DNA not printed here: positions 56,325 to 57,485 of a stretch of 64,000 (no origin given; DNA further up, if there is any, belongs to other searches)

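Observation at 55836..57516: Stand-alone radical-SAM + DUF402 cassette where mutL is expected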

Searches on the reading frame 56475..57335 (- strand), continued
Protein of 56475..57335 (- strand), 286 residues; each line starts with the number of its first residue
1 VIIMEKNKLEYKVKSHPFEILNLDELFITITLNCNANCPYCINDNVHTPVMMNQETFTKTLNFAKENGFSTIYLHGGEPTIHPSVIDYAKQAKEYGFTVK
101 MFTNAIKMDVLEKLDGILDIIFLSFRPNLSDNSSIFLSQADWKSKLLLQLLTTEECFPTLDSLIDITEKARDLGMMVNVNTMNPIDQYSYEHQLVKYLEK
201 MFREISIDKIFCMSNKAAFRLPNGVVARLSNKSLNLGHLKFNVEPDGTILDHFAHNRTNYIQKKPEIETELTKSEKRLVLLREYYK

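Call 41: search_protein_families(library=pfam, proteins=[P0093, P0098, P0109, P0091, P0101, P0105], max_evalue=0.01)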
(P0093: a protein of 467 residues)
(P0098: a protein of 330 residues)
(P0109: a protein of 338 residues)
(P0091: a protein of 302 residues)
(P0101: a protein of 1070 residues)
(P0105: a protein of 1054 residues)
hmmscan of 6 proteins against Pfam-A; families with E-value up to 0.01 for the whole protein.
P0093 (467 aa): 5 families
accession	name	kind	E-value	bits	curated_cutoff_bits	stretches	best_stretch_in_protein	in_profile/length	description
PF04055.27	Radical_SAM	-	1.7e-14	54.8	29.5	1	238-340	2-108/166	Radical SAM superfamily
PF00483.29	NTP_transferase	-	2.5e-08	34.3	21.2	1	7-123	1-124/245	Nucleotidyl transferase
PF12804.13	NTP_transf_3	-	1.1e-07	32.6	27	1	8-107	1-93/160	MobA-like NTP transferase domain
PF13353.11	Fer4_12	-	9.6e-06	26.4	22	1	236-328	8-103/137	4Fe-4S single cluster domain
PF01128.25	IspD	-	0.0019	18.4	27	1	7-77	2-71/221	2-C-methyl-D-erythritol 4-phosphate cytidylyltransferase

P0098 (330 aa): 2 families
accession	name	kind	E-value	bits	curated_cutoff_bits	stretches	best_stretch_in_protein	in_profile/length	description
PF04055.27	Radical_SAM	-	2.6e-13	50.9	29.5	1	15-110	2-108/166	Radical SAM superfamily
PF13353.11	Fer4_12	-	0.00039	21.2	22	1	12-99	7-100/137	4Fe-4S single cluster domain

P0109 (338 aa): 1 family
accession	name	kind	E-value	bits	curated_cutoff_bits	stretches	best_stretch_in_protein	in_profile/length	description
PF04055.27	Radical_SAM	-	6.8e-11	43.1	29.5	1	14-110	1-108/166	Radical SAM superfamily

P0091 (302 aa): 2 families
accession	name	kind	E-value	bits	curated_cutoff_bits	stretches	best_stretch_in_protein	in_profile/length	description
PF04055.27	Radical_SAM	-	1.2e-12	48.8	29.5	1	9-110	1-108/166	Radical SAM superfamily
PF13353.11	Fer4_12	-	2.8e-07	31.3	22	1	10-115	10-117/137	4Fe-4S single cluster domain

P0101 (1070 aa): 4 families
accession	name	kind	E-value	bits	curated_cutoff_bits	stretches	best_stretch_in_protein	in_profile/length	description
PF04055.27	Radical_SAM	-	4.2e-57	193.4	29.5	3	19-178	1-165/166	Radical SAM superfamily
PF13353.11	Fer4_12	-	8.3e-08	33.1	22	1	25-129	15-122/137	4Fe-4S single cluster domain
PF00702.32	Hydrolase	-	1.6e-05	25.8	26.4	0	797-863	76-136/191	haloacid dehalogenase-like hydrolase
PF19238.5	Radical_SAM_2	-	0.0068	16.5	26.7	0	769-784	19-34/151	Radical SAM-like domain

P0105 (1054 aa): 3 families
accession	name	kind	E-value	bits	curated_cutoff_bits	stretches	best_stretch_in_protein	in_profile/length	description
PF04055.27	Radical_SAM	-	7.4e-66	221.8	29.5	3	468-606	6-151/166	Radical SAM superfamily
PF13353.11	Fer4_12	-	5.4e-10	40.2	22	1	25-143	15-136/137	4Fe-4S single cluster domain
PF19238.5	Radical_SAM_2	-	1.1e-05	25.6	26.7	0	550-606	69-124/151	Radical SAM-like domain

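Call 42: find_encoding_contigs(protein=P0093, flank=8000, max_places=4)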
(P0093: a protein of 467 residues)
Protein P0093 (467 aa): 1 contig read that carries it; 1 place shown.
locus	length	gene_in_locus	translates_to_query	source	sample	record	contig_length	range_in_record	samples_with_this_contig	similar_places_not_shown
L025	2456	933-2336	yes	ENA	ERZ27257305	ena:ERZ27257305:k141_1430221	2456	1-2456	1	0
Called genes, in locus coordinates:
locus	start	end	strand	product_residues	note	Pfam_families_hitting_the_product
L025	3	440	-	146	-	?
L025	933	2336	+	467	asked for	PF00483:NTP_transferase, PF12804:NTP_transf_3, PF13353:Fer4_12 (weak), PF04055:Radical_SAM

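Call 45: find_encoding_contigs(protein=P0092, flank=8000, max_places=4)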
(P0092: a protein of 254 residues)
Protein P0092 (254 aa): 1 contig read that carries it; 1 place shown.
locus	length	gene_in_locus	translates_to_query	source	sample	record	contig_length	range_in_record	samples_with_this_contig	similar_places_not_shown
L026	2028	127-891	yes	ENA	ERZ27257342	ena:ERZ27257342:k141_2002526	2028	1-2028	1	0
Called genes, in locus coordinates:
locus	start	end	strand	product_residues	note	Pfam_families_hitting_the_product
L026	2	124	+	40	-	?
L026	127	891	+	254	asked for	PF04055:Radical_SAM, PF13353:Fer4_12 (weak)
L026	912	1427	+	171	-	-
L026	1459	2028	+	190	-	?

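Call 46: search_protein_families(library=pfam, proteins=[L026:912-1427:+, L026:1459-2028:+, L025:3-440:-, L026:2-124:+], max_evalue=0.1)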
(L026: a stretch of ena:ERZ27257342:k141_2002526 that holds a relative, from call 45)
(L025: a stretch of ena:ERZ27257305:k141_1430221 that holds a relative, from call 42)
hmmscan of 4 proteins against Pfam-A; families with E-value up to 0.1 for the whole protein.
L026:912-1427:+ (171 aa): 4 families
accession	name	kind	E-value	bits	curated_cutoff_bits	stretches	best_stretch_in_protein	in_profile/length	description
PF01230.28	HIT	-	0.0027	18.8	21.5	1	34-117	8-97/98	HIT domain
PF11969.13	DcpS_C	-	0.003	18.4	24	1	17-93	1-75/114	Scavenger mRNA decapping enzyme C-term binding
PF05147.19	LANC_like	-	0.0053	15.8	23.2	1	92-166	138-200/350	Lanthionine synthetase C-like protein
PF22578.2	GGR_cat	-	0.022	15.1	27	1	91-160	15-82/88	Geranylgeranyl reductase catalytic domain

L026:1459-2028:+ (190 aa): 4 families
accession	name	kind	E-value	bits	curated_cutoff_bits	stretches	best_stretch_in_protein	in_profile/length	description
PF02223.23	Thymidylate_kin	-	0.00013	22.2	27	0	6-26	1-21/185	Thymidylate kinase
PF01712.25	dNK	-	0.00052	20.3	27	0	5-26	2-23/203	Deoxynucleoside kinase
PF13238.12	AAA_18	-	0.0028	18.6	29.4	1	4-139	1-113/128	AAA domain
PF13671.12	AAA_33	-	0.0057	17.4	27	1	5-39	3-32/143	AAA domain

L025:3-440:- (146 aa): 1 family
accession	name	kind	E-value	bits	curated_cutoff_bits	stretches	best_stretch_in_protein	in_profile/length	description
PF09516.16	RE_CfrBI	-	1.7e-12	47.6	25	1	14-145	80-214/257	CfrBI restriction endonuclease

L026:2-124:+ (40 aa): 0 families

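Call 56: find_related_loci(query=A1, collection=viral_contigs, flank=10000)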
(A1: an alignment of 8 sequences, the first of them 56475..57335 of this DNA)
Query A1 (286 aa) in viral_contigs; peptide patterns used: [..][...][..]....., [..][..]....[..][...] (x = any residue, [..] = any of these).
22 stretches matched a pattern; 4 encode a relative of the query (tblastn E <= 1e-3); 4 distinct loci.
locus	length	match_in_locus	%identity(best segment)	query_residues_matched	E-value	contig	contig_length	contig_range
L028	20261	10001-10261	34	34-106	5e-6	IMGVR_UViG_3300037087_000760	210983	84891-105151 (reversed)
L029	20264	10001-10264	36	33-106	2e-5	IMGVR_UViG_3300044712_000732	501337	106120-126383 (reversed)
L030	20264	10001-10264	36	33-106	2e-5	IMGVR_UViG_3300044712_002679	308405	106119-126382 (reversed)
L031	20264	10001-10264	32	33-106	3e-5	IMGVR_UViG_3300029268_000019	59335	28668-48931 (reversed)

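Call 57: find_related_loci(query=A3, collection=metagenome_contigs, flank=7000)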
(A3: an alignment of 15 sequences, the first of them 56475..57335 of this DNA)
Query A3 (286 aa) in metagenome_contigs; peptide patterns used: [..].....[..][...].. (x = any residue, [..] = any of these).
600 stretches matched a pattern (row limit reached: there are more); 408 encode a relative of the query (tblastn E <= 1e-3); the best 80 are kept; 80 distinct loci.
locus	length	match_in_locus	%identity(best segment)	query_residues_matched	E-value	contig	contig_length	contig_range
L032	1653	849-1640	34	19-272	3e-43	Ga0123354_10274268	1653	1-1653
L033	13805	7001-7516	30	24-201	3e-23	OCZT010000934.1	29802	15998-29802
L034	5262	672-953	37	28-117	3e-12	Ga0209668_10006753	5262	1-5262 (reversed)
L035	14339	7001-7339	31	1-106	9e-12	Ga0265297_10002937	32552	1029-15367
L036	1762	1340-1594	28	26-110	6e-12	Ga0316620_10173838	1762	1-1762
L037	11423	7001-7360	27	27-140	2e-11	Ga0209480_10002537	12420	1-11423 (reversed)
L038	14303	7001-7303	32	13-115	3e-11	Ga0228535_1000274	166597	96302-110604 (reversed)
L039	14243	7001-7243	31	18-98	4e-11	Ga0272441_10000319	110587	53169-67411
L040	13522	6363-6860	25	29-212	3e-11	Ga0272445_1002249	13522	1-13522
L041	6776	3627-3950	30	27-128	4e-11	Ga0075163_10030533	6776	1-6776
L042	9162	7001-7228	35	28-105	4e-11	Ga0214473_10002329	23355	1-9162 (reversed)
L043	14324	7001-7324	28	27-128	7e-11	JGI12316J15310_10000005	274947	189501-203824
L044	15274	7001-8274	34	18-117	9e-11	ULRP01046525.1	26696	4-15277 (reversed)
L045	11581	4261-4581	30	6-111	1e-10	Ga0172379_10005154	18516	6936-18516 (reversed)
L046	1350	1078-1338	31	18-105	6e-11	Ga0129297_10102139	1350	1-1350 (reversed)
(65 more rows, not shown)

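Call 60: search_protein_families(library=ncbifam, proteins=[L001:4010-4924:-, L001:2394-2921:-, L010:9293-9844:-, L022:10860-11354:-, L012:11606-12478:+], max_evalue=0.001)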
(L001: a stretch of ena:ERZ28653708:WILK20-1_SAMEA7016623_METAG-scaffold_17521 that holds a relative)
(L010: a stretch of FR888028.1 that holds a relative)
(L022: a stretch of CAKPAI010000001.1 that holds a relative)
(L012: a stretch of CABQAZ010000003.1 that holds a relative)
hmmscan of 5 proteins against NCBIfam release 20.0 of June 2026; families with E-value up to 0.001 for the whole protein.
L001:4010-4924:- (304 aa): 9 families
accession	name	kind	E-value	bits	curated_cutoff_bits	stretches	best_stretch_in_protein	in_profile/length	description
TIGR03977.1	rSAM_pair_HxsC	equivalog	1.1e-06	27.8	267.9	1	12-90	26-100/292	His-Xaa-Ser system radical SAM maturase HxsC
TIGR02495.1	NrdG2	equivalog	2.5e-06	27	131.15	1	9-88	15-91/193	anaerobic ribonucleoside-triphosphate reductase activating protein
NF047865.1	rSAM_PapB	equivalog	2.9e-06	26.8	340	1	12-185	4-187/330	PapB family radical SAM/SPASM ranthipeptide maturase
TIGR02491.1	NrdG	equivalog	7.1e-06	26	126.1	1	19-118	23-125/154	anaerobic ribonucleoside-triphosphate reductase activating protein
NF038283.1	viperin_w_prok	equivalog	1.9e-05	24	180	1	20-177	11-179/281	viperin family antiviral radical SAM protein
TIGR03974.1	rSAM_six_Cys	equivalog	0.00026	20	425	1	14-102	100-192/451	thioether cross-link-forming SCIFF peptide maturase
TIGR02109.1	PQQ_syn_pqqE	equivalog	0.00042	19.3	381.35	1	16-87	12-81/358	pyrroloquinoline quinone biosynthesis protein PqqE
TIGR02666.1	moaA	equivalog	0.00046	19.2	284.05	0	19-184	18-188/336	GTP 3',8-cyclase MoaA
TIGR04084.1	rSAM_AF0577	subfamily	0.00099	18.1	225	0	19-166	5-144/347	TIGR04084 family radical SAM/SPASM domain-containing protein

L001:2394-2921:- (175 aa): 1 family
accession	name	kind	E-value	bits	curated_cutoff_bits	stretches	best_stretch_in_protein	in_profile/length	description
NF010248.0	PRK13695.1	equivalog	1.9e-45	154.8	156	1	2-172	6-178/180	NTPase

L010:9293-9844:- (183 aa): 12 families
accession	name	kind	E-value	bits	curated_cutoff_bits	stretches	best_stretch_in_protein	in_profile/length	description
NF006961.0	PRK09438.1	equivalog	5.2e-06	26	103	1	22-74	10-65/151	dihydroneopterin triphosphate diphosphatase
TIGR02705.1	nudix_YtkD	equivalog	1e-05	25.1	154.4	1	28-79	31-83/156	RNA deprotection pyrophosphohydrolase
NF006530.0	PRK08999.1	equivalog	3e-05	23.2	245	1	38-73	30-65/315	Nudix family hydrolase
NF008044.0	PRK10776.1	equivalog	6.4e-05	22.8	148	1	38-73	28-63/130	8-oxo-dGTP diphosphatase MutT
NF007834.0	PRK10546.1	equivalog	9.8e-05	22.2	156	1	40-79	29-68/135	pyrimidine (deoxy)nucleoside triphosphate diphosphatase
NF003791.0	PRK05379.2-3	equivalog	0.00015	21.1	409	1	40-73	226-259/340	bifunctional nicotinamide-nucleotide adenylyltransferase/Nudix hydroxylase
NF001299.0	PRK00241.1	equivalog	0.00024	20.6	158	1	30-73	144-191/263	NAD(+) diphosphatase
NF008736.0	PRK11762.1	equivalog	0.0005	19.6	169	1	45-72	78-105/186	ADP compounds hydrolase NudE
TIGR00586.1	mutt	equivalog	0.00054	20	97.9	1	39-74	30-65/129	8-oxo-dGTP diphosphatase MutT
NF012016.0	PRK15472.1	equivalog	0.00068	19.4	95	0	28-92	11-82/141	nucleoside triphosphatase NudI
NF001937.0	PRK00714.1-4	equivalog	0.00078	19.1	139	0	17-72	3-62/161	RNA pyrophosphohydrolase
NF041652.1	Nud_hyd_Dein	equivalog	0.00099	19.4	200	0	24-77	26-79/152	Nudix hydrolase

L022:10860-11354:- (164 aa): 0 families

L012:11606-12478:+ (290 aa): 10 families
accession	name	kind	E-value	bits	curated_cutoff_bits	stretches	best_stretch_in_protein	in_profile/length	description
NF047791.1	RNaseRnm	equivalog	2.7e-27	95.7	375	1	2-273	3-259/275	RNase RNM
NF041577.1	nside_bi_sphtase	equivalog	4.4e-21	75.3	400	2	2-83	4-84/276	3',5'-nucleoside bisphosphate phosphatase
NF041661.1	Cycl_ph_dihydrol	equivalog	6.5e-15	55.2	500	2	3-67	1-64/259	phosphoribosyl 1,2-cyclic phosphate 1,2-diphosphodiesterase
NF038032.1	CehA_McbA_metalo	domain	6e-12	45.6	80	1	2-45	5-48/315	CehA/McbA family metallohydrolase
NF006375.0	PRK08609.1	equivalog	7.7e-08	31.4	426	1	3-42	338-377/571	DNA polymerase/3'-5' exonuclease PolX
NF006251.0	PRK08392.1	equivalog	1.7e-06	27.7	212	1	1-38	1-38/216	hypothetical protein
NF004981.0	PRK06361.1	equivalog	5.1e-06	26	117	1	1-52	1-51/217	histidinol phosphate phosphatase domain-containing protein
NF045780.1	TrlF_fam_ATP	equivalog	4.5e-05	22.4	350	1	3-47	9-60/944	TrlF family AAA-like ATPase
NF006702.0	PRK09248.1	domain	0.0004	19.9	264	0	2-38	5-42/246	PHP domain-containing protein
TIGR01856.1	hisJ_fam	subfamily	0.00054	19.7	90.2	0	2-52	1-55/252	histidinol-phosphatase HisJ family protein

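Call 81: search_protein_families(library=phrogs, proteins=[L033:6974-7672:+, L033:7703-7981:+, L033:7978-8457:+, L033:9402-9824:+, L033:2530-3102:+, L033:10433-10906:+, P0098, P0109, P0091, P0099], max_evalue=0.001)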
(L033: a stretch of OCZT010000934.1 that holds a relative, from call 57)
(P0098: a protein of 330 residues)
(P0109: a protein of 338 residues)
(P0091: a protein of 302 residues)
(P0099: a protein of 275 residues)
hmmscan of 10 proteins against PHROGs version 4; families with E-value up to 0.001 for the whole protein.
L033:6974-7672:+ (232 aa): 5 families
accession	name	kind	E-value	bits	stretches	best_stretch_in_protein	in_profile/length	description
phrog_1802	-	other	3.8e-09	36.9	1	7-91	41-138/556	radical SAM domain-containing protein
phrog_13987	-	other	1.1e-08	35.8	1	11-101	16-111/274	radical SAM domain-containing protein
phrog_16999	-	other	2.9e-07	31.4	1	14-91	15-93/288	Fe-S oxidoreductase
phrog_2076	-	moron, auxiliary metabolic gene and host takeover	6.8e-05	23.5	1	14-92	35-123/247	QueE-like radical SAM domain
phrog_21308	-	other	0.00018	20.8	0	15-92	418-501/735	radical SAM domain-containing protein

L033:7703-7981:+ (92 aa): 0 families

L033:7978-8457:+ (159 aa): 0 families

L033:9402-9824:+ (140 aa): 0 families

L033:2530-3102:+ (190 aa): 0 families

L033:10433-10906:+ (157 aa): 0 families

P0098 (330 aa): 4 families
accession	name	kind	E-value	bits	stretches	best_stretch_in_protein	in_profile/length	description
phrog_13987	-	other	5.3e-08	33.5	1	13-102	18-112/274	radical SAM domain-containing protein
phrog_1802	-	other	2.8e-07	30.8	1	12-91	46-138/556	radical SAM domain-containing protein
phrog_16999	-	other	8.5e-05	23.3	1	13-91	14-93/288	Fe-S oxidoreductase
phrog_27238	-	other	0.0004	20.6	1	18-80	31-92/338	radical SAM domain-containing protein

P0109 (338 aa): 4 families
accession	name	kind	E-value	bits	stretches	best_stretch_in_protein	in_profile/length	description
phrog_13987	-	other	1.6e-09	38.5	1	10-178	15-192/274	radical SAM domain-containing protein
phrog_16999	-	other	8.8e-07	29.8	1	9-108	10-108/288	Fe-S oxidoreductase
phrog_16244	-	unknown function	2.6e-05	25.5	1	244-316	9-75/87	-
phrog_1802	-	other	3.5e-05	23.9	1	13-75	47-117/556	radical SAM domain-containing protein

P0091 (302 aa): 9 families
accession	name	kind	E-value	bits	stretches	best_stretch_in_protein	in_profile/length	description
phrog_13987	-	other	1.9e-10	41.5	1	9-243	19-247/274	radical SAM domain-containing protein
phrog_16999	-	other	6.7e-09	36.7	1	11-96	17-98/288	Fe-S oxidoreductase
phrog_21308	-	other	2.3e-08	33.6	1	11-116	419-530/735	radical SAM domain-containing protein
phrog_15140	-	other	3.2e-08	33.9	1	9-80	91-157/366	radical SAM domain-containing protein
phrog_1802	-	other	6e-07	29.7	1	7-213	46-253/556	radical SAM domain-containing protein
phrog_626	-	DNA, RNA and nucleotide metabolism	1.1e-06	29.3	1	12-107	23-123/164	anaerobic ribonucleotide reductase small subunit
phrog_14086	-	other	6.6e-05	23.4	1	4-90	86-174/353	radical SAM domain-containing protein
phrog_2076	-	moron, auxiliary metabolic gene and host takeover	7.4e-05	23.4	1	9-90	35-121/247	QueE-like radical SAM domain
phrog_31524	-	unknown function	0.00012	22.7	1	9-196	7-185/190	-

P0099 (275 aa): 7 families
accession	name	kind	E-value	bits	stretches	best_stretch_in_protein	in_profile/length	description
phrog_13987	-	other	2.5e-11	44.4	1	13-146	17-154/274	radical SAM domain-containing protein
phrog_1802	-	other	5.3e-09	36.5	1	10-117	43-165/556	radical SAM domain-containing protein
phrog_21308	-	other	1.3e-08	34.4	1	13-94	415-499/735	radical SAM domain-containing protein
phrog_2076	-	moron, auxiliary metabolic gene and host takeover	1.2e-07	32.5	1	16-95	36-122/247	QueE-like radical SAM domain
phrog_626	-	DNA, RNA and nucleotide metabolism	6.5e-07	30.1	1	15-84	19-91/164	anaerobic ribonucleotide reductase small subunit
phrog_16999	-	other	6.6e-06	26.9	1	10-95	10-93/288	Fe-S oxidoreductase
phrog_31524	-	unknown function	0.00014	22.4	1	13-95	5-77/190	-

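Call 82: fold_search(model_id=the predicted structure, library=viral)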
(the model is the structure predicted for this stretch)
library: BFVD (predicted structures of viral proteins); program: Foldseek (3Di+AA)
matches with E <= 10: 950; with E <= 0.001: 42
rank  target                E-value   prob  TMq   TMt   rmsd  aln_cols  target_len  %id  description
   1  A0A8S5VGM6            9.0e-09  1.00  0.56  0.48   7.9       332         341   18  Tungsten cofactor oxidoreductase radical SAM maturase [Myoviridae sp. ctkfK18]
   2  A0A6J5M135            5.9e-08  1.00  0.52  0.41  12.7       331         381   16  Radical_SAM domain containing protein [uncultured Caudovirales phage]
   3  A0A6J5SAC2            9.1e-08  1.00  0.49  0.45   9.8       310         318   12  4Fe4S-binding SPASM domain containing protein [uncultured Caudovirales phage]
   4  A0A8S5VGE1            1.2e-07  1.00  0.51  0.41  11.7       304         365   17  Fe-S oxidoreductase [Myoviridae sp. ctkfK18]
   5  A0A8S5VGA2            4.7e-07  1.00  0.49  0.37   7.3       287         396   18  Fe-S oxidoreductase [Myoviridae sp. ctkfK18]
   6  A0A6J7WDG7            8.6e-07  1.00  0.48  0.44  10.3       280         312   16  Radical_SAM domain containing protein [uncultured Caudovirales phage]
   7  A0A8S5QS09            1.4e-06  1.00  0.52  0.28  12.6       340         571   15  7-cyano-7-deazaguanine synthase [Myoviridae sp. ctgXL3]
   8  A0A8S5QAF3            1.4e-06  1.00  0.46  0.49   6.3       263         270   16  Radical SAM core domain-containing protein [Siphoviridae sp. ctu9a31]
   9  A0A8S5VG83            1.7e-06  1.00  0.49  0.39  10.9       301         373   13  Putative Fe-S oxidoreductase [Myoviridae sp. ctkfK18]
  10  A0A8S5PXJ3            2.9e-06  1.00  0.47  0.41   6.4       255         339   18  Putative Fe-S oxidoreductase [Podoviridae sp. ctIlO27]
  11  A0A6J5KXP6            4.7e-06  1.00  0.49  0.45   9.5       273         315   14  Radical_SAM domain containing protein [uncultured Caudovirales phage]
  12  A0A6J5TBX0            7.3e-06  1.00  0.47  0.42  11.1       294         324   19  QueE 7-carboxy-7-deazaguanine synthase [uncultured Caudovirales phage]
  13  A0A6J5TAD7            9.2e-06  1.00  0.42  0.42   4.8       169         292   20  4Fe-4S single cluster domain containing protein [uncultured Caudovirales phage]
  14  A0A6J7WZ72            9.8e-06  1.00  0.41  0.56   5.8       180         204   18  Radical_SAM domain containing protein [uncultured Caudovirales phage]
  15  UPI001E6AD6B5         1.0e-05  1.00  0.49  0.32   9.0       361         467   12  (no name look-up for this kind of identifier)
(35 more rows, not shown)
